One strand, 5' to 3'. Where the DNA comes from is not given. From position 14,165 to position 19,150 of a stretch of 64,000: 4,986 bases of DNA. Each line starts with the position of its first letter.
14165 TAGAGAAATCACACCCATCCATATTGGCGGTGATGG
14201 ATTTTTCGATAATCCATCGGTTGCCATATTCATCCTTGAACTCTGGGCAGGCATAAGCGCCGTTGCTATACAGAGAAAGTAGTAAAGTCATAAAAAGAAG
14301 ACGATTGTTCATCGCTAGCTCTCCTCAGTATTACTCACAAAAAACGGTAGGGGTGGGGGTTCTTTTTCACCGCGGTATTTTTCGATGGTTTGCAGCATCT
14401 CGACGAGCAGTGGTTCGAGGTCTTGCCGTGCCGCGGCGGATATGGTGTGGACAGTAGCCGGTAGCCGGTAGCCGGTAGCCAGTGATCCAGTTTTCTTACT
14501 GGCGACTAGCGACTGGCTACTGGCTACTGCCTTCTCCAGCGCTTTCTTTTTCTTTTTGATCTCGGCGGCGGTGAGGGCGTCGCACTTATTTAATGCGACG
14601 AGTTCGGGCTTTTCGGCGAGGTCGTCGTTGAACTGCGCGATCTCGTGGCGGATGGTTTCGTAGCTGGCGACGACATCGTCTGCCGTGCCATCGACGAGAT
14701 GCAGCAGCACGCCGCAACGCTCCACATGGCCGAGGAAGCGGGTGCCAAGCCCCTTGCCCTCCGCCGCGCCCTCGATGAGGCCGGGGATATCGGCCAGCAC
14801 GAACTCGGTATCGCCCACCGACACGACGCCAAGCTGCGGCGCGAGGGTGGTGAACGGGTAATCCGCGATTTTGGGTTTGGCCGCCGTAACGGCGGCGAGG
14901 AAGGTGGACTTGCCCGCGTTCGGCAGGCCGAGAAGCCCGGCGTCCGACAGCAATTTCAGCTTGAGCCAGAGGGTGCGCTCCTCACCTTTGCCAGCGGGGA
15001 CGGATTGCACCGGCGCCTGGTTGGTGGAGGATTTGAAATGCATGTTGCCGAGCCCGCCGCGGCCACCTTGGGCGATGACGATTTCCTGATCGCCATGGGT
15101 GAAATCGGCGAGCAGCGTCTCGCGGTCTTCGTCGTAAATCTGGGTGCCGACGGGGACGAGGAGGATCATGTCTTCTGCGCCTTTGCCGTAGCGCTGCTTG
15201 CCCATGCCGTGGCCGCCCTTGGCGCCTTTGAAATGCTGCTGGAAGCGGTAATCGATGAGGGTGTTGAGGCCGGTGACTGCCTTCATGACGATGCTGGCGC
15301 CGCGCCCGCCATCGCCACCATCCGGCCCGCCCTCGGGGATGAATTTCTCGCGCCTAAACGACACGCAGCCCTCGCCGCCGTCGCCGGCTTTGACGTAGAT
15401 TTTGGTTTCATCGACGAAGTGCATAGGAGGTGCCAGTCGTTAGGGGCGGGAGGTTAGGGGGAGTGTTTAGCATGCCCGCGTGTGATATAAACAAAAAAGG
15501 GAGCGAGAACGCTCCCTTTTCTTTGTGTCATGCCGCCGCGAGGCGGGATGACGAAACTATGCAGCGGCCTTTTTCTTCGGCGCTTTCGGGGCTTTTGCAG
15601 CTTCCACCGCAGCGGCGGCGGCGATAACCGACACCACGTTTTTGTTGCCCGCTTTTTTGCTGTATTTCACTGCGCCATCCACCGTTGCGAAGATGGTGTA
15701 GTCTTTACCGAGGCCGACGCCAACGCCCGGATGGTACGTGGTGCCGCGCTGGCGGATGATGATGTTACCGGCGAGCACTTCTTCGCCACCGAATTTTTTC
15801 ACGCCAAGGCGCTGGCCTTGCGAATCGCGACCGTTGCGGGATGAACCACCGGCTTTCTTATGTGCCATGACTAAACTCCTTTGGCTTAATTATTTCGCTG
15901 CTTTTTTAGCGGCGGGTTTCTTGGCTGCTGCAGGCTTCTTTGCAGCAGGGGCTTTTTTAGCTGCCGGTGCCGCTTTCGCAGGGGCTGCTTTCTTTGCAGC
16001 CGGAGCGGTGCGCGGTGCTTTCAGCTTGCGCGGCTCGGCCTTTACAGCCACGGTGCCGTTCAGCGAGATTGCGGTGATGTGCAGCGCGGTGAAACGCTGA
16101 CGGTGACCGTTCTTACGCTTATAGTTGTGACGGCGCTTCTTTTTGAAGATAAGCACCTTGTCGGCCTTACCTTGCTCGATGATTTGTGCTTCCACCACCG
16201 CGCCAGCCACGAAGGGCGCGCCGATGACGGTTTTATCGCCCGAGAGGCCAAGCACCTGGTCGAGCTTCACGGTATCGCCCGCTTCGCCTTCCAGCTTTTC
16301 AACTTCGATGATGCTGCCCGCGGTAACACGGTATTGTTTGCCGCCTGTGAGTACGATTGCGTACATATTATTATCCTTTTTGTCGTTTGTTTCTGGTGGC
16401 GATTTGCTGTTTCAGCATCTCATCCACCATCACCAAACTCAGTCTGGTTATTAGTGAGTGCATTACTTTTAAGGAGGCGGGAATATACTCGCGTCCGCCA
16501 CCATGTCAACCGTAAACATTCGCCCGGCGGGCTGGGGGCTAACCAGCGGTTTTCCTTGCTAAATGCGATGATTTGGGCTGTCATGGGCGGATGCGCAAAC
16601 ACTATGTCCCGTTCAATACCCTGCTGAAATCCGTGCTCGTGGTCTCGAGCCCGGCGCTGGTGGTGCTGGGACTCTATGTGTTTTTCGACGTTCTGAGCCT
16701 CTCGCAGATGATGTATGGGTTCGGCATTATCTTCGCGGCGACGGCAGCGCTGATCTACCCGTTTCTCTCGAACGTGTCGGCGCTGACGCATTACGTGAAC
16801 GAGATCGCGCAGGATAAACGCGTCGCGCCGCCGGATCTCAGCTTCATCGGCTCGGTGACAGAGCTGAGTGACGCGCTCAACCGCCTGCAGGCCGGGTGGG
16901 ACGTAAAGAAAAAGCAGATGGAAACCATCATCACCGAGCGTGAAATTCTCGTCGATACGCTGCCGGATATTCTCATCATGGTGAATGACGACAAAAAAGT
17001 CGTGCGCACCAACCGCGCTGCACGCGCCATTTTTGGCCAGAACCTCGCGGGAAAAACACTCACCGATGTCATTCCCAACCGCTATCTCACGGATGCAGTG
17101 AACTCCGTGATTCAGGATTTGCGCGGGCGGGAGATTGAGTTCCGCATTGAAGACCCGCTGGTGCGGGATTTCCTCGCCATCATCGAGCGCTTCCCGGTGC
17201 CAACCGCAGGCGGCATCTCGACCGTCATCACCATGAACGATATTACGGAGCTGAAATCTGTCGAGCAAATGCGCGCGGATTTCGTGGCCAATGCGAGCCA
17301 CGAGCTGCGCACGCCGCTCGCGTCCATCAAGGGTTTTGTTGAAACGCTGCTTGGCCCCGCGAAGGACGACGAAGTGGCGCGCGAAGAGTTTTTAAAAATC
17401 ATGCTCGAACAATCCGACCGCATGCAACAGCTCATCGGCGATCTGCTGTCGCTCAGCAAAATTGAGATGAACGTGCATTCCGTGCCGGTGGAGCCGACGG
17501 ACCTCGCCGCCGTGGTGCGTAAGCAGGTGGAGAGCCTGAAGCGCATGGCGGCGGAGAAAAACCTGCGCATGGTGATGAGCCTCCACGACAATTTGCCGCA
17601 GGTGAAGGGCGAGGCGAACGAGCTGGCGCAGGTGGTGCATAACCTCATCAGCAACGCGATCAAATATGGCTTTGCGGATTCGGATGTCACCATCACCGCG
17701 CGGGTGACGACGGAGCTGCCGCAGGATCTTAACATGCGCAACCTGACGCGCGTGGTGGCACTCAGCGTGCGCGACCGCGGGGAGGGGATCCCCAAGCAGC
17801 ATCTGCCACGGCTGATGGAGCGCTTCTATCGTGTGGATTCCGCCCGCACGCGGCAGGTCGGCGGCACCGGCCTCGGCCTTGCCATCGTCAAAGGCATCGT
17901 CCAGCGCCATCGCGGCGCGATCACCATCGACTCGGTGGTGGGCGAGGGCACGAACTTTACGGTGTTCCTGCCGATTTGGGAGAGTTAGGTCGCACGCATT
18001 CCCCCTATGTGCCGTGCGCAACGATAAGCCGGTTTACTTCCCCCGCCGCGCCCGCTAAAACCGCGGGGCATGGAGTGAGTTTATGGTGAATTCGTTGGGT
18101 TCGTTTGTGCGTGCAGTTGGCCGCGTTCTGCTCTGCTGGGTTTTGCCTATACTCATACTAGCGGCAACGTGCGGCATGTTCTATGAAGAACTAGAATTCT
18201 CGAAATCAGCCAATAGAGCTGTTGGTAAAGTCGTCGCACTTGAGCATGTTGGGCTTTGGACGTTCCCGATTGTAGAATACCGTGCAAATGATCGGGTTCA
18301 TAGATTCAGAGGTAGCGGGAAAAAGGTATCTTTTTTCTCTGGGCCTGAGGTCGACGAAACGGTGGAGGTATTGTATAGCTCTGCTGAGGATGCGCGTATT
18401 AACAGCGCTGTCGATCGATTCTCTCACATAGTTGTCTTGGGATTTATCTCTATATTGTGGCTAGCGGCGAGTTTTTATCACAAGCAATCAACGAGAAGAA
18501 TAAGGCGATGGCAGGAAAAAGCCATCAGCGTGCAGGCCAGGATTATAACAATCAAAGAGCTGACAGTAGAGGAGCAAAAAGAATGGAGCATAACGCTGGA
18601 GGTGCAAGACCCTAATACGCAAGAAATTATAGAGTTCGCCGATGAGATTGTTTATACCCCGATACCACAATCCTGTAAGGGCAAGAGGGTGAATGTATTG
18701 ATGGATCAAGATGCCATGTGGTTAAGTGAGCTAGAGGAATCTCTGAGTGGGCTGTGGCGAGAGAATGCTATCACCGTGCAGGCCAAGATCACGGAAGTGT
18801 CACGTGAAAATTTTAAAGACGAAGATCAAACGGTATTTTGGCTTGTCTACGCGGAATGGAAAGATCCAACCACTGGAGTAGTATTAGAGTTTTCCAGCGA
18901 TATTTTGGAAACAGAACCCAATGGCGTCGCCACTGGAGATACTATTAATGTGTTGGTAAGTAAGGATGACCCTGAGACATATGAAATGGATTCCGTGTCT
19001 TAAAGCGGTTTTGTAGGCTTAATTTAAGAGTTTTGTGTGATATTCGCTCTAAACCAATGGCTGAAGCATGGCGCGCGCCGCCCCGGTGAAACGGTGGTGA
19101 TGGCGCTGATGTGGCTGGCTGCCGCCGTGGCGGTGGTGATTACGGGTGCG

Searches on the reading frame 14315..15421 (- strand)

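Call 47: search_protein_families(library=pfam, proteins=[window:14315-15421:-], max_evalue=0.01)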
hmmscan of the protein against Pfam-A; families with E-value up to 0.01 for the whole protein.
window:14315-15421:- (368 aa): 4 families
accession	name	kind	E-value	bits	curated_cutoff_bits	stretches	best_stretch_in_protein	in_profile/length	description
PF01018.28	GTP1_OBG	-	4.1e-58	195.8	27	1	3-157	1-155/155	GTP1/OBG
PF01926.29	MMR_HSR1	-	4.9e-25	88.3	21.9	1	161-279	2-113/113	50S ribosome-binding GTPase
PF02421.24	FeoB_N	-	5.1e-10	39.5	27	1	162-301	4-136/156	Ferrous iron transport protein B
PF00025.27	Arf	-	0.0023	17.9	22.3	1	163-301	19-146/174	ADP-ribosylation factor family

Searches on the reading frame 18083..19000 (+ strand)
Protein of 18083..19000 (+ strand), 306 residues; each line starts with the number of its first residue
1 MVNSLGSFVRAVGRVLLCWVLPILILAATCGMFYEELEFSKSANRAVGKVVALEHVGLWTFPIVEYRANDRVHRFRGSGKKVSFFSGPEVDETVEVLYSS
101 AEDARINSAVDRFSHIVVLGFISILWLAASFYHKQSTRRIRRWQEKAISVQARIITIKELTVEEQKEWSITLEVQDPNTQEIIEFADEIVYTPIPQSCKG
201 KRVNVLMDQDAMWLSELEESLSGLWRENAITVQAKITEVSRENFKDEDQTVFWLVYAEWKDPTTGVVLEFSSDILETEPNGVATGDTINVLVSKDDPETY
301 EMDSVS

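Call 47: search_protein_families(library=pfam, proteins=[window:18083-19000:+], max_evalue=0.01)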
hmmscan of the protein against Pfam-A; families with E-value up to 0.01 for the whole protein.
window:18083-19000:+ (306 aa): 1 family
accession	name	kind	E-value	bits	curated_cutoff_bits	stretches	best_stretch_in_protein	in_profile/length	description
PF16099.11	RMI1_C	-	3.8e-07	30.5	27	1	145-199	22-76/143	Recq-mediated genome instability protein 1, C-terminal OB-fold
